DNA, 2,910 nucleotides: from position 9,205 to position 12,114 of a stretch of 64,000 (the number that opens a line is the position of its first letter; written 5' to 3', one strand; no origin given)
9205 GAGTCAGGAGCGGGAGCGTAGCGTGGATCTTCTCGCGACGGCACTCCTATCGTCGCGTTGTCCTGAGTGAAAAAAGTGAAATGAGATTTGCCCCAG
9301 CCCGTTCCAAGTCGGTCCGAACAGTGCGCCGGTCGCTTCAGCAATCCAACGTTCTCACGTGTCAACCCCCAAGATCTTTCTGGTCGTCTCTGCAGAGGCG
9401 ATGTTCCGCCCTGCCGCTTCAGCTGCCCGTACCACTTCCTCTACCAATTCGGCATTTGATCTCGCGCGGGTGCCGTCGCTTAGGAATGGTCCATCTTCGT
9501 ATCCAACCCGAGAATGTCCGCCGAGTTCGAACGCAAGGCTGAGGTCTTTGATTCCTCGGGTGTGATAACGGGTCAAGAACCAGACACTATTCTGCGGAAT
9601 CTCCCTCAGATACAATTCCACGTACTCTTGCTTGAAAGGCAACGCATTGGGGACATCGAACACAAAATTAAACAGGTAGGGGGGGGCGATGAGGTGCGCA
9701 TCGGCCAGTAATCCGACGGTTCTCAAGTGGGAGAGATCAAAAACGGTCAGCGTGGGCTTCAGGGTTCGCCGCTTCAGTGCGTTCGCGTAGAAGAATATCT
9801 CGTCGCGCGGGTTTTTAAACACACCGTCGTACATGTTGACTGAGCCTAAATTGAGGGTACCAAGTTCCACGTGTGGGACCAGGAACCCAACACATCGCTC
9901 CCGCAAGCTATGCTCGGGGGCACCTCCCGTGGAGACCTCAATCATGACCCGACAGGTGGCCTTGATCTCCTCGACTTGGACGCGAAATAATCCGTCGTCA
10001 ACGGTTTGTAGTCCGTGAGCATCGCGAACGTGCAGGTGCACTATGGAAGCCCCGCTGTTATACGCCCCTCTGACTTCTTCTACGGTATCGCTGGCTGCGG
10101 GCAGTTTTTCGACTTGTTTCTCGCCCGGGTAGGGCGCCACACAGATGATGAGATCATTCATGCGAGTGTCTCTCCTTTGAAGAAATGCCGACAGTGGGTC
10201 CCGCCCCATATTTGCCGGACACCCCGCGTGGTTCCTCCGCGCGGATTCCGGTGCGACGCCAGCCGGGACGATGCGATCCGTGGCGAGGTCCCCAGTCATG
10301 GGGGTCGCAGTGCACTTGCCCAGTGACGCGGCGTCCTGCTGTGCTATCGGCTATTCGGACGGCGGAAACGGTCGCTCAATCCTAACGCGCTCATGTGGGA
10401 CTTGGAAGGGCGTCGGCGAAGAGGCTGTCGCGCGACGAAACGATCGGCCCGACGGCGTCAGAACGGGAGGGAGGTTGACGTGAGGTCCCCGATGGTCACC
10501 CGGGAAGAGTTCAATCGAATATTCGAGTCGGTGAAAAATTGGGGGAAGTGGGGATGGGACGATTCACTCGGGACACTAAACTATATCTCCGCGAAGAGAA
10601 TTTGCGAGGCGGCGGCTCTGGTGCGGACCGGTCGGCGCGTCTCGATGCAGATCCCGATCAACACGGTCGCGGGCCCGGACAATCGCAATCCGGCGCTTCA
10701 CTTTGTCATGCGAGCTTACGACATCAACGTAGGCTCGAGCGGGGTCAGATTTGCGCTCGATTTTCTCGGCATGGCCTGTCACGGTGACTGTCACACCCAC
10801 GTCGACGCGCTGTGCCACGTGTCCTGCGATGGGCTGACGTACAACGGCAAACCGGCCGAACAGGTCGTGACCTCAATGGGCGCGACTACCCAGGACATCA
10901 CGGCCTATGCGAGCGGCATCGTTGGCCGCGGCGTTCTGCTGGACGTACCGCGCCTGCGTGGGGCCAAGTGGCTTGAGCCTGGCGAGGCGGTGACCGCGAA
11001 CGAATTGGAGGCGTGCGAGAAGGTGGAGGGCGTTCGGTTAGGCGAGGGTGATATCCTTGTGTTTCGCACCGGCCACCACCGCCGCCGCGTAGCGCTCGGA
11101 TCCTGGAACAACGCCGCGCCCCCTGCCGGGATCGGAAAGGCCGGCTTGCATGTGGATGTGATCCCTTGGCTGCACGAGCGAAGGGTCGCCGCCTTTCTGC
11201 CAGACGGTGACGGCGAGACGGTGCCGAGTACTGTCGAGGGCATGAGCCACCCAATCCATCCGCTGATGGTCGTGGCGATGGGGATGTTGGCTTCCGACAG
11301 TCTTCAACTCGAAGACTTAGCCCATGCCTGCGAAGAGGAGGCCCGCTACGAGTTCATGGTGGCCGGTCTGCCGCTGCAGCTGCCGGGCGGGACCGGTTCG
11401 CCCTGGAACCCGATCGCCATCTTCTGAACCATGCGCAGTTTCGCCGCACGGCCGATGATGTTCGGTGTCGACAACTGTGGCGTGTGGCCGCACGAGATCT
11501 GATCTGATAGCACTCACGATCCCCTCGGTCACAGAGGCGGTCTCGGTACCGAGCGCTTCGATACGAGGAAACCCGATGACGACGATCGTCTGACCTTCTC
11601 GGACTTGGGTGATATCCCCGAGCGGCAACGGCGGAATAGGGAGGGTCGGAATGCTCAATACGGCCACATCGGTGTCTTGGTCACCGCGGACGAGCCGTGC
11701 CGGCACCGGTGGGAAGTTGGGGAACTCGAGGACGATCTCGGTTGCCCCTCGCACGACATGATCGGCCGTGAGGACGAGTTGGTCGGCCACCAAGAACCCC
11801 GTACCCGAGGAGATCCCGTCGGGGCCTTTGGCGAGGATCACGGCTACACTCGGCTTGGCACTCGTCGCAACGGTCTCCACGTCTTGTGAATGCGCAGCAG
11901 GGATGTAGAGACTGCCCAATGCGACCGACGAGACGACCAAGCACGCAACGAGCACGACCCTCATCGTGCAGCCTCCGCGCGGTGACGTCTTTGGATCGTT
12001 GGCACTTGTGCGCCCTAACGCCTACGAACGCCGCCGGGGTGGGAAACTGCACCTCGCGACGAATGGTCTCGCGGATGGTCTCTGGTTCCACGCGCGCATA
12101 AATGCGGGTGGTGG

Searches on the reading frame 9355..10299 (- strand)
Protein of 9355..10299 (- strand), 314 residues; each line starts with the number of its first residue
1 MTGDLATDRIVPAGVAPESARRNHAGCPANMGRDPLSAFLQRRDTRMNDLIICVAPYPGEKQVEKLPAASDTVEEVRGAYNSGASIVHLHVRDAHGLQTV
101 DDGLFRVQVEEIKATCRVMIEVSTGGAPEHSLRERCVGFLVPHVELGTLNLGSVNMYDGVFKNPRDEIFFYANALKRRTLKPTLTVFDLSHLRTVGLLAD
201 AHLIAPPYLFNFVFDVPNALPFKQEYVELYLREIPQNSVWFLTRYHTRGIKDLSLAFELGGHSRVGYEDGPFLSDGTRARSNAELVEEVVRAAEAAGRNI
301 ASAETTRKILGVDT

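Call 3: search_protein_families(library=pfam, proteins=[window:9355-10299:-])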
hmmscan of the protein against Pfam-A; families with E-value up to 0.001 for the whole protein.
window:9355-10299:- (314 aa): 1 family
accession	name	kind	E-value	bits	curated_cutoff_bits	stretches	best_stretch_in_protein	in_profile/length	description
PF05853.18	BKACE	-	1.8e-57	195.2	24.8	1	50-311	2-273/274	beta-keto acid cleavage enzyme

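Call 4: search_protein_families(library=ncbifam, proteins=[window:9355-10299:-])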
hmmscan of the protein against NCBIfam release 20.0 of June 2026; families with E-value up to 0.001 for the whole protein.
window:9355-10299:- (314 aa): 4 families
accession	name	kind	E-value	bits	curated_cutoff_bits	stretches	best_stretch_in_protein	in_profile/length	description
NF052387.1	Lys_ferment_KCE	equivalog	4.6e-59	200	382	1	51-311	3-266/267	3-keto-5-aminohexanoate cleavage enzyme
NF053568.1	3OXCoAcCUPNH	equivalog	6.7e-43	146.9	350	1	65-313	22-273/274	3-oxoadipate:acetyl-CoA acetyltransferase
NF052389.1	Lys_KAL_CLE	exception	9.6e-38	130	725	1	62-313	186-437/440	bifunctional 3-aminobutyryl-CoA ammonia lyase/3-keto-5-aminohexanoate cleavage enzyme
NF053538.1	DixhxACActTsKce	equivalog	2.2e-32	112.3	430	2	158-312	144-302/310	3,5-dioxohexanoate:acetyl-CoA acetone transferase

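Call 37: search_solved_structures(query=window:9358-10299:-, max_evalue=1e-10)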
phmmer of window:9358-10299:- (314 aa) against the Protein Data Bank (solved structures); distinct sequences matched with E-value up to 1e-10: 13.
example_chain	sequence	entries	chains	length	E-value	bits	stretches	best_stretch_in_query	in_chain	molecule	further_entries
3no5_A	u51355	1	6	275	4.7e-30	108.3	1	57-311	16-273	Uncharacterized protein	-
2y7d_A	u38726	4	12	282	4.5e-28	101.8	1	70-312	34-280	3-KETO-5-AMINOHEXANOATE CLEAVAGE ENZYME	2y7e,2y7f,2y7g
3fa5_A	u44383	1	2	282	6.4e-28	101.3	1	50-312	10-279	protein of unknown function (DUF849)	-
3chv_A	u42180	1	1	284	7.5e-26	94.5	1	50-312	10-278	Prokaryotic domain of unknown function (DUF849) with a TIM barrel fold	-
3lot_A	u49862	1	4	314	7.4e-21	78.1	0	158-312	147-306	uncharacterized protein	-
3e49_A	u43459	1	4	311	6.9e-18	68.3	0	66-156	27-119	uncharacterized protein DUF849 with a TIM barrel fold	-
9zsc_A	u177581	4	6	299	6.7e-16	61.8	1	77-311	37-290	3-keto-5-aminohexanoate cleavage protein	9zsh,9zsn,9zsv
3e02_A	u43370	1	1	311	1.8e-15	60.4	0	185-310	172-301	uncharacterized protein DUF849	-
8rio_A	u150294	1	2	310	8.7e-14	54.9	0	68-156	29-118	3-keto-5-aminohexanoate cleavage protein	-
8rip_A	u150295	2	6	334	1.1e-13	54.5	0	68-156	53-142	3-keto-5-aminohexanoate cleavage protein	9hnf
5zmu_A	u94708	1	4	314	4.6e-11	45.9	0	74-313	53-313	Cis-epoxysuccinate hydrolase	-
3c6c_A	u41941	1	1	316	8.2e-11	45.1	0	160-312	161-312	3-keto-5-aminohexanoate cleavage enzyme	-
5zmy_A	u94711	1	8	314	9.3e-11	44.9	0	74-313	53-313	Cis-epoxysuccinate hydrolase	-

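Call 66: find_homologous_proteins(query=window:9358-10299:-)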
Query window:9358-10299:- (314 aa): 395 proteins with E <= 0.001 among 3319 candidates; the best 120 are listed.
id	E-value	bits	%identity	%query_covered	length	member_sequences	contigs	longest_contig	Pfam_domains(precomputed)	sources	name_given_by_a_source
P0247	2.0e-175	601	100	85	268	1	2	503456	PF05853.19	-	-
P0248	6.8e-145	500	83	85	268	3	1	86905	PF05853.19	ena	-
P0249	2.4e-125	436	69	87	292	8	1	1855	PF05853.19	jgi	jgi:3-keto-5-aminohexanoate cleavage enzyme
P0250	2.4e-102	361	59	85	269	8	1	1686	PF05853.19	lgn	-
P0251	4.2e-102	360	59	85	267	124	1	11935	PF05853.19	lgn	-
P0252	1.2e-101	358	59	85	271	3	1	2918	PF05853.19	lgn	-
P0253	1.3e-101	358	59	85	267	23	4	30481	PF05853.19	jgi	jgi:3-keto-5-aminohexanoate cleavage enzyme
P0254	1.6e-101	358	59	85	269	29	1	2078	PF05853.19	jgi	jgi:3-keto-5-aminohexanoate cleavage enzyme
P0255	2.2e-101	357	59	85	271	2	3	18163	PF05853.19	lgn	-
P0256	2.2e-101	357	58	84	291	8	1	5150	PF05853.19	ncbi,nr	ncbi:MAG: hypothetical protein DRP54_03150 [Spirochaetes bacterium]|nr:MAG: hypothetical protein DRP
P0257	3.6e-101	357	58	85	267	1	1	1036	PF05853.19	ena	-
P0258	1.0e-100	355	59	85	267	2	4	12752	PF05853.19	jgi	jgi:3-keto-5-aminohexanoate cleavage enzyme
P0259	4.4e-100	353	60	85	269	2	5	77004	PF05853.19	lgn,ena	-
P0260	9.3e-100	352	58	85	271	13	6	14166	PF05853.19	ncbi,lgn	-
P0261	6.2e-99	349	58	85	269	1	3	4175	PF05853.19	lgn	-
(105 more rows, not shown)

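Call 67: find_encoding_contigs(protein=P0259, flank=8000, max_places=3)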
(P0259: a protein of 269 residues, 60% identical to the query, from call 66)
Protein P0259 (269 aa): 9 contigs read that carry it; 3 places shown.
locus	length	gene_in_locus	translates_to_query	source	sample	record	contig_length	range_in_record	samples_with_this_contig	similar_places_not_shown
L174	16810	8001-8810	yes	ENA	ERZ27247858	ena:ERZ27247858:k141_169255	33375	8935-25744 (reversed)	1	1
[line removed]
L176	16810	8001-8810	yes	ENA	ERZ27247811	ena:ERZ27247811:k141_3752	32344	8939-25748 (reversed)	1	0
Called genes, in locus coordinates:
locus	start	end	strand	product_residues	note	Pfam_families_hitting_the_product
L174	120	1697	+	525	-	PF01970:TctA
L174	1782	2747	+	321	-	PF01261:AP_endonuc_2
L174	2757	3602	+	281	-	PF01261:AP_endonuc_2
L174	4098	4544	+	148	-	PF02502:LacAB_rpiB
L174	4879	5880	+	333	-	PF02733:Dak1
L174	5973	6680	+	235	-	PF02734:Dak2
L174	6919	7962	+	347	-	PF00248:Aldo_ket_red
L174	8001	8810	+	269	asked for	PF05853:BKACE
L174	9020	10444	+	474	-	PF07005:SBD_N, PF17042:NBD_C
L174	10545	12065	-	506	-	PF04295:GD_AH_second, PF20629:GD_AH_C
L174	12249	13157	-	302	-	PF00126:HTH_1, PF03466:LysR_substrate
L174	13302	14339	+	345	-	PF01547:SBP_bac_1, PF13531:SBP_bac_11, PF13416:SBP_bac_8, PF13343:SBP_bac_6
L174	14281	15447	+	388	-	PF00005:ABC_tran, PF13304:AAA_21 (faint)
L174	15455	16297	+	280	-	PF00528:BPD_transp_1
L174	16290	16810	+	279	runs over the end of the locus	PF00528:BPD_transp_1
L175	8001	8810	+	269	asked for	PF05853:BKACE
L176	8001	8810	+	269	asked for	PF05853:BKACE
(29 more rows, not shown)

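Call 68: find_encoding_contigs(protein=P0253, flank=8000, max_places=3)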
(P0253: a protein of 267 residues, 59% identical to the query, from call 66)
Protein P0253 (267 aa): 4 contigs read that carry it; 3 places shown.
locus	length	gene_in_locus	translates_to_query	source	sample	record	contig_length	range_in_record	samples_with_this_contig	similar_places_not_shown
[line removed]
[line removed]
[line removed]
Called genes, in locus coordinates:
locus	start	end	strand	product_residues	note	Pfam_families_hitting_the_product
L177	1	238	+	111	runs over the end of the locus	-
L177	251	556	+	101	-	-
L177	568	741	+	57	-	-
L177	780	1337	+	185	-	-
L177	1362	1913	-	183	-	PF19620:DUF6125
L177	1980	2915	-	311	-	PF00135:COesterase, PF20434:BD-FAE, PF07859:Abhydrolase_3, PF00326:Peptidase_S9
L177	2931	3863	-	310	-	PF01073:3Beta_HSD, PF01370:Epimerase, PF02719:Polysacc_synt_2, PF04321:RmlD_sub_bind (weak), PF16363:GDP_Man_Dehyd, PF07993:NAD_binding_4 (weak)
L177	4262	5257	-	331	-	PF00248:Aldo_ket_red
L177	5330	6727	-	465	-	PF03447:NAD_binding_3, PF21135:DRL_cat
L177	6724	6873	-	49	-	-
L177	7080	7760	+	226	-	PF00392:GntR, PF07729:FCD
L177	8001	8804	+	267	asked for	PF05853:BKACE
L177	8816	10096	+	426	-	PF02788:RuBisCO_large_N, PF00016:RuBisCO_large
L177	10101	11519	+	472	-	PF07005:SBD_N, PF17042:NBD_C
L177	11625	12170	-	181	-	-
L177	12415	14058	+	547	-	PF00370:FGGY_N, PF02782:FGGY_C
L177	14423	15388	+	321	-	PF01261:AP_endonuc_2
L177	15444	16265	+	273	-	PF00456:Transketolase_N, PF13292:DXP_synthase_N, PF00676:E1_dh (weak)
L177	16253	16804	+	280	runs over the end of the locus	?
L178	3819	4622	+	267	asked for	PF05853:BKACE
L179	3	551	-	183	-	?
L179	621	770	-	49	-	-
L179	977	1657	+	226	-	PF00392:GntR, PF07729:FCD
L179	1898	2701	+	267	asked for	PF05853:BKACE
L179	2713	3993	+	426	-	PF02788:RuBisCO_large_N, PF00016:RuBisCO_large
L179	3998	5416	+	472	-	PF07005:SBD_N, PF17042:NBD_C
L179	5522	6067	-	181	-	-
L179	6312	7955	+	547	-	PF00370:FGGY_N, PF02782:FGGY_C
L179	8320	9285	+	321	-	PF01261:AP_endonuc_2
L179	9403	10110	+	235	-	PF00456:Transketolase_N, PF13292:DXP_synthase_N (weak), PF00676:E1_dh (weak)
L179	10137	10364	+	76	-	?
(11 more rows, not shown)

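Call 72: search_dna_similar(query=window:9358-10161:-, collection=plasmids, mode=protein, max_rows=30, max_evalue=1e-40)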
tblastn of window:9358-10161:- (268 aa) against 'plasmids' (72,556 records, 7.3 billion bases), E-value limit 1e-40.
No match.

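Call 73: search_protein_families(library=ncbifam, proteins=[L177:8816-10096:+, L177:10101-11519:+, L177:8001-8804:+, L177:5330-6727:-, L177:4262-5257:-, L174:9020-10444:+, L174:8001-8810:+, L174:1782-2747:+, L174:2757-3602:+, L174:6919-7962:+], max_evalue=1e-15)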
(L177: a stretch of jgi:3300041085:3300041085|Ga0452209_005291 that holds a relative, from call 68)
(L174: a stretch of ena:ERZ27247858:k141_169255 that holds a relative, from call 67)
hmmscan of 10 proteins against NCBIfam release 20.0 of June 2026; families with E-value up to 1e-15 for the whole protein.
L177:8816-10096:+ (426 aa): 6 families
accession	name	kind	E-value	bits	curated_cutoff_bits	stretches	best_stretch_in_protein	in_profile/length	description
NF007095.0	PRK09549.1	equivalog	1.9e-102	342.8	409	1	19-425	4-403/407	2,3-diketo-5-methylthiopentyl-1-phosphate enolase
TIGR03332.1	salvage_mtnW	equivalog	3.1e-90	302.7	513.6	1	19-424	3-407/407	2,3-diketo-5-methylthiopentyl-1-phosphate enolase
TIGR03326.1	rubisco_III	equivalog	5.1e-68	229.9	497.45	1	30-423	23-426/426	type III ribulose-bisphosphate carboxylase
NF003252.0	PRK04208.1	subfamily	4.8e-66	223.2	438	1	36-417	44-435/468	ribulose-bisphosphate carboxylase large subunit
NF042437.1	OxoIsoapPDcar_OiaX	equivalog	4.2e-56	190.5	700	1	35-423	13-411/412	3-oxo-isoapionate-4-phosphate decarboxylase OiaX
NF010002.0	PRK13475.1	equivalog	1e-36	126.6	489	1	17-403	22-419/459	ribulose-bisphosphate carboxylase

L177:10101-11519:+ (472 aa): 3 families
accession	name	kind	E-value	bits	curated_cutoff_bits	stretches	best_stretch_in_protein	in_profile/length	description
NF042436.1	OxoIsoapKin_OiaK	equivalog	3.1e-121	405.2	700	1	4-455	7-448/451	3-oxo-isoapionate kinase OiaK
NF043035.1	OxoTetrKin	equivalog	1.1e-52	179.4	350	1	8-457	2-417/418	3-oxo-tetronate kinase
NF047819.1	ThrnKinDtnkGamma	equivalog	3.6e-27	95.3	450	1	12-453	7-409/422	D-threonate kinase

L177:8001-8804:+ (267 aa): 4 families
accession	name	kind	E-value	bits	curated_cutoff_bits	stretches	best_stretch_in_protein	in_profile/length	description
NF052387.1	Lys_ferment_KCE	equivalog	7.6e-60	202.6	382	1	19-266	20-267/267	3-keto-5-aminohexanoate cleavage enzyme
NF052389.1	Lys_KAL_CLE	exception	6.4e-42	143.8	725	1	24-267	195-437/440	bifunctional 3-aminobutyryl-CoA ammonia lyase/3-keto-5-aminohexanoate cleavage enzyme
NF053568.1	3OXCoAcCUPNH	equivalog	5.3e-40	137.4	350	1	29-266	33-272/274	3-oxoadipate:acetyl-CoA acetyltransferase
NF053538.1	DixhxACActTsKce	equivalog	1.4e-32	113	430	0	112-267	144-303/310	3,5-dioxohexanoate:acetyl-CoA acetone transferase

L177:5330-6727:- (465 aa): 0 families

L177:4262-5257:- (331 aa): 5 families
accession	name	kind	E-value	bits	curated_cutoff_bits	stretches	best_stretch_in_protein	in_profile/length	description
TIGR01293.1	Kv_beta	subfamily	8.2e-49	166.4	365.4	1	4-301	1-304/319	voltage-dependent potassium channel subunit beta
NF007912.0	PRK10625.1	equivalog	1.1e-44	153.3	415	1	4-307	1-331/346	NADP(H)-dependent aldo-keto reductase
NF049922.1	MethglyxlRedYdjG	equivalog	1.3e-41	142.7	550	1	4-310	1-317/326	NADH-dependent methylglyoxal reductase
NF007388.0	PRK09912.1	subfamily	8.6e-39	133.4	448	1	3-316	12-334/346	L-glyceraldehyde 3-phosphate reductase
NF007695.0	PRK10376.1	subfamily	3.6e-17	62.4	280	0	2-197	13-201/290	oxidoreductase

L174:9020-10444:+ (474 aa): 3 families
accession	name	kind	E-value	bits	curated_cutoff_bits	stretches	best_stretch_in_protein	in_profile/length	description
NF042436.1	OxoIsoapKin_OiaK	equivalog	1.7e-124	416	700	1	6-454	9-447/451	3-oxo-isoapionate kinase OiaK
NF043035.1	OxoTetrKin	equivalog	2.9e-54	184.6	350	1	12-457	6-417/418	3-oxo-tetronate kinase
NF047819.1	ThrnKinDtnkGamma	equivalog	1.4e-26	93.4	450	1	12-424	7-382/422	D-threonate kinase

L174:8001-8810:+ (269 aa): 4 families
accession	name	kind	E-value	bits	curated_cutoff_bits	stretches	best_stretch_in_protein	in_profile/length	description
NF052387.1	Lys_ferment_KCE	equivalog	2.6e-60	204.1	382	1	23-266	25-267/267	3-keto-5-aminohexanoate cleavage enzyme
NF053568.1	3OXCoAcCUPNH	equivalog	7.6e-42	143.4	350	1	30-267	34-273/274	3-oxoadipate:acetyl-CoA acetyltransferase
NF052389.1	Lys_KAL_CLE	exception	1.8e-40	139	725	1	25-267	196-437/440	bifunctional 3-aminobutyryl-CoA ammonia lyase/3-keto-5-aminohexanoate cleavage enzyme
NF053538.1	DixhxACActTsKce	equivalog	4.5e-34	117.9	430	1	25-110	32-118/310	3,5-dioxohexanoate:acetyl-CoA acetone transferase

L174:1782-2747:+ (321 aa): 0 families

L174:2757-3602:+ (281 aa): 0 families

L174:6919-7962:+ (347 aa): 5 families
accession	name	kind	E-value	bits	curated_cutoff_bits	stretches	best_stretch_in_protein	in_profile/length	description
TIGR01293.1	Kv_beta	subfamily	4.6e-38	131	365.4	1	1-297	1-299/319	voltage-dependent potassium channel subunit beta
NF007912.0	PRK10625.1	equivalog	2.4e-37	129.1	415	1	1-313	1-336/346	NADP(H)-dependent aldo-keto reductase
NF049922.1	MethglyxlRedYdjG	equivalog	9.6e-34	116.8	550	1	1-307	1-313/326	NADH-dependent methylglyoxal reductase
NF007388.0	PRK09912.1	subfamily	7.7e-33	113.8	448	1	1-297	13-313/346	L-glyceraldehyde 3-phosphate reductase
NF007695.0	PRK10376.1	subfamily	1.7e-17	63.5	280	0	14-212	18-217/290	oxidoreductase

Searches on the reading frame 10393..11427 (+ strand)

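Call 18: search_protein_families(library=ncbifam, proteins=[window:10393-11427:+], max_evalue=1e-10)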
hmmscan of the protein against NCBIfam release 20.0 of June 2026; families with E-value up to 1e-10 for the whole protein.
window:10393-11427:+ (344 aa): 0 families

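Call 41: search_protein_families(library=pfam, proteins=[window:10393-11427:+], max_evalue=0.0001)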
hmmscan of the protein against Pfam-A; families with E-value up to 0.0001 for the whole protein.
window:10393-11427:+ (344 aa): 1 family
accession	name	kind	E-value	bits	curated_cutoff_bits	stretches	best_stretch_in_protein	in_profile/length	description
PF04199.19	Cyclase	-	6.1e-18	65.8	23.1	1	129-271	24-136/142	Putative cyclase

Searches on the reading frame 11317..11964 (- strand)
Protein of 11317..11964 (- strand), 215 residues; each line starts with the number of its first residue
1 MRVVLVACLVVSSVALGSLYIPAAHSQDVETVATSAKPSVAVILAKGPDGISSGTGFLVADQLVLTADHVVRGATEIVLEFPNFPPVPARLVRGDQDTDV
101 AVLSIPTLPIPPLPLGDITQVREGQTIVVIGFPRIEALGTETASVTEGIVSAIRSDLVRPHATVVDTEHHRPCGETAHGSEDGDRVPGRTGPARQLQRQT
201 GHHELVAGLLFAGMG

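Call 41: search_protein_families(library=pfam, proteins=[window:11317-11964:-], max_evalue=0.0001)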
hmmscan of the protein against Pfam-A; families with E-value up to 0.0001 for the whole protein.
window:11317-11964:- (215 aa): 2 families
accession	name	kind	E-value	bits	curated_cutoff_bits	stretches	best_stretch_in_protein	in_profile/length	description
PF13365.12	Trypsin_2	-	2.2e-20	74.3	27.6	1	54-155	1-108/144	Trypsin-like peptidase domain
PF00089.32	Trypsin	-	4.9e-07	30.2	20.6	1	53-161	26-155/220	Trypsin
